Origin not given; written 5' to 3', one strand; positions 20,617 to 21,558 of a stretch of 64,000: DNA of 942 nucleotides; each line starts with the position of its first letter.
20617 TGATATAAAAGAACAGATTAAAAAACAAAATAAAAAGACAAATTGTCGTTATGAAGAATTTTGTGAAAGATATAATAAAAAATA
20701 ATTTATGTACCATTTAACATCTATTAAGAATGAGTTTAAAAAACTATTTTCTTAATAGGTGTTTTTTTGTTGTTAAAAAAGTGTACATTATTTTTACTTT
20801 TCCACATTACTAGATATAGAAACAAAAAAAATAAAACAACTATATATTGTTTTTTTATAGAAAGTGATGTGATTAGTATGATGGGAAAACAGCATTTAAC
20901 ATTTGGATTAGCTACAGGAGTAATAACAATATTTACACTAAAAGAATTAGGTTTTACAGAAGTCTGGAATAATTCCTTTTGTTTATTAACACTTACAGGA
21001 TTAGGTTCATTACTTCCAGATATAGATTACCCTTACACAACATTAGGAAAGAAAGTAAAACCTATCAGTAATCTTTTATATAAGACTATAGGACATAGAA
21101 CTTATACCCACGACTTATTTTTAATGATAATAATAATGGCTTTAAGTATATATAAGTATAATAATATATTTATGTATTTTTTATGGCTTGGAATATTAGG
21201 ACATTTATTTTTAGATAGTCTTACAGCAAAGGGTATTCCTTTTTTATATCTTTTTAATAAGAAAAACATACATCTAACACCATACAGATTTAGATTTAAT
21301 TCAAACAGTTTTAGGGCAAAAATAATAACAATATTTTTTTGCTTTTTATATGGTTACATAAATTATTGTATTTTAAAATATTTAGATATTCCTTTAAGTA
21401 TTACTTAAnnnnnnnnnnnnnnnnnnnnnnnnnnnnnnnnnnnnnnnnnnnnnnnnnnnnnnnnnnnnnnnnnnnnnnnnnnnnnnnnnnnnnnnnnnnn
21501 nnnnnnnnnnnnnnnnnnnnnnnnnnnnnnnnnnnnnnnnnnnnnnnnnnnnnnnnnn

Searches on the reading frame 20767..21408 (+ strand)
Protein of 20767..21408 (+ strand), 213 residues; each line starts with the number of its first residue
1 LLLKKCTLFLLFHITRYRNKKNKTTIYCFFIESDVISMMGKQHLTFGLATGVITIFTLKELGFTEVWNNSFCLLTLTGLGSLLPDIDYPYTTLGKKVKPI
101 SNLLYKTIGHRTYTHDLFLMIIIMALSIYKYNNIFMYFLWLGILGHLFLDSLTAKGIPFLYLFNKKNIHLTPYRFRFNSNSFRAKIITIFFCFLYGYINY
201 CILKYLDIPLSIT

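Call 68: search_protein_families(library=pfam, proteins=[window:20767-21408:+], max_evalue=0.001)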
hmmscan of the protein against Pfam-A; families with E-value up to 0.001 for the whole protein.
window:20767-21408:+ (213 aa): 2 families
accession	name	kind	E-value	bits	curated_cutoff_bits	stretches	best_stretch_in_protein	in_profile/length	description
PF04307.19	YdjM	-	5.8e-23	81.7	29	1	38-198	1-168/176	YdjM inner membrane protein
PF00882.24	Zn_dep_PLPC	-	0.0005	20.5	26.8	1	79-153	31-96/167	Zinc dependent phospholipase C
